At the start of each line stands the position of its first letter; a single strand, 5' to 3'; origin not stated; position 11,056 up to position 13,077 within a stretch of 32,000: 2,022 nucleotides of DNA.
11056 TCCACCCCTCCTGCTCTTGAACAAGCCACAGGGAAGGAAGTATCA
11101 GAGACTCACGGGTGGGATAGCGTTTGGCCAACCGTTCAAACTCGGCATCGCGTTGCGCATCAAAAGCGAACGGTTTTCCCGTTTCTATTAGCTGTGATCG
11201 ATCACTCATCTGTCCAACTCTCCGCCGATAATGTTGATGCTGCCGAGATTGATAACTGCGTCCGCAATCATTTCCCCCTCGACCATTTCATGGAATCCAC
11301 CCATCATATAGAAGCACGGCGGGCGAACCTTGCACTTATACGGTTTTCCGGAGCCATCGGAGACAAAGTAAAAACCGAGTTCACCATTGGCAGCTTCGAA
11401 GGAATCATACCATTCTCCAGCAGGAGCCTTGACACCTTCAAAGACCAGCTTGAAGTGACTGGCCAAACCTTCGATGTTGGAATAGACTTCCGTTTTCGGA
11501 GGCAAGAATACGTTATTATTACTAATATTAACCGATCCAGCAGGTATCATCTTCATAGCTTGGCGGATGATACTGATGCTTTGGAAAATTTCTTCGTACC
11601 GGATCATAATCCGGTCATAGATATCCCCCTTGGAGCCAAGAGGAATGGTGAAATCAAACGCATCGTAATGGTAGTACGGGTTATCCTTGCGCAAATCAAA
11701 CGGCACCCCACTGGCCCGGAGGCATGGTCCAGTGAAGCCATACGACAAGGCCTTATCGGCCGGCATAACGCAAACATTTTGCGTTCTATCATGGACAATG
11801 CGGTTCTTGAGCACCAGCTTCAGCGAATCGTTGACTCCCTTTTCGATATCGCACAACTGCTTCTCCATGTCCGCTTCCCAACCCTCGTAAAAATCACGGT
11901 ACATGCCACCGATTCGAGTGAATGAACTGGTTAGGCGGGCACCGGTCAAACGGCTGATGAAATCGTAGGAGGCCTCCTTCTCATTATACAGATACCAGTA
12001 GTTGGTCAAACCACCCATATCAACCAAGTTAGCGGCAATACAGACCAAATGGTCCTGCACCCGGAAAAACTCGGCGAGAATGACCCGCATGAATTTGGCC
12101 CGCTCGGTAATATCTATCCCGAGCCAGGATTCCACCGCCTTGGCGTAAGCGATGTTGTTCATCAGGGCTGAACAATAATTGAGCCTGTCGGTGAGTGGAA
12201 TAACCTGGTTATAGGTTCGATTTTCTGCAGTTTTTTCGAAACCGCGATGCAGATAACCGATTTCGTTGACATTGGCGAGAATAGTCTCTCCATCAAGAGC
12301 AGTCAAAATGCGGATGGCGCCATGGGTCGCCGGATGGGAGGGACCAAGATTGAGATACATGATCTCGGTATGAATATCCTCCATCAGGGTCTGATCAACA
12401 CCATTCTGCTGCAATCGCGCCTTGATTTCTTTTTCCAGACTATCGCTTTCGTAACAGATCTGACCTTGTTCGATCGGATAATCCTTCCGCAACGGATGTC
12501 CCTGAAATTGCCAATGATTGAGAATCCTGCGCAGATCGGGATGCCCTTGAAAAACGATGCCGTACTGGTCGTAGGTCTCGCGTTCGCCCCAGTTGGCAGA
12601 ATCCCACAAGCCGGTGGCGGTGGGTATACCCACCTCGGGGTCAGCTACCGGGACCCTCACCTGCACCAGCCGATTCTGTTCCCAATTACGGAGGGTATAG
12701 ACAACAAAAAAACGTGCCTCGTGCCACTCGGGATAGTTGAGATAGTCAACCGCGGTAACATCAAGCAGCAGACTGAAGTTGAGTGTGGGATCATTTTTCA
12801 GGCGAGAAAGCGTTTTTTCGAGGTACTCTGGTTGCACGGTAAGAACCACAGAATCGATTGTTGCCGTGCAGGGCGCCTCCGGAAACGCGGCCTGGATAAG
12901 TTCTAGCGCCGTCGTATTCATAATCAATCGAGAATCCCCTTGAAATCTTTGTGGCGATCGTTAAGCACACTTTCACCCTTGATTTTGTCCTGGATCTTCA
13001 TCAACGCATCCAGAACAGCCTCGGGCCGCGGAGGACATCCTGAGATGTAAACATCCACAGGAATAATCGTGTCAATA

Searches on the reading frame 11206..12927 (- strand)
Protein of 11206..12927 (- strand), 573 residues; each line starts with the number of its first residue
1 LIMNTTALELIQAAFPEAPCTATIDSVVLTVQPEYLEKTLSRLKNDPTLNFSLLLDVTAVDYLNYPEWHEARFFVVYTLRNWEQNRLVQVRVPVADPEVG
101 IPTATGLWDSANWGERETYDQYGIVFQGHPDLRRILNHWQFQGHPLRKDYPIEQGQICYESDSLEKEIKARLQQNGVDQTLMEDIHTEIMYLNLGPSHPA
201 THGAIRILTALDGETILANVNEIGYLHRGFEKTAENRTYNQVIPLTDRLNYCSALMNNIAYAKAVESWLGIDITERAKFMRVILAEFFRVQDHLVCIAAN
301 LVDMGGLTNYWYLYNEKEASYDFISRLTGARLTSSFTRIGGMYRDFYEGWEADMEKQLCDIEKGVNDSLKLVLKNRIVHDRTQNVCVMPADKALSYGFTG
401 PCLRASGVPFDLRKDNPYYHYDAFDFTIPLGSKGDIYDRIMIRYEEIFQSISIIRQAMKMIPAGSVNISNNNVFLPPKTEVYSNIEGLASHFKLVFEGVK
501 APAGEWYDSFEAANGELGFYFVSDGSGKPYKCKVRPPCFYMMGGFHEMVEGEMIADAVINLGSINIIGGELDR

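Call 53: search_protein_families(library=pfam, proteins=[window:11206-12927:-], max_evalue=0.00001)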
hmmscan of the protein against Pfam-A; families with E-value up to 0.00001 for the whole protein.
window:11206-12927:- (573 aa): 2 families
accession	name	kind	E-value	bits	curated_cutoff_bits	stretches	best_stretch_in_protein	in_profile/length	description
PF00346.24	Complex1_49kDa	-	5.8e-99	331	24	1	303-573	1-271/271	Respiratory-chain NADH dehydrogenase, 49 Kd subunit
PF00329.25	Complex1_30kDa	-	5.6e-38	130.7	22.5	1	29-154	1-122/124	Respiratory-chain NADH dehydrogenase, 30 Kd subunit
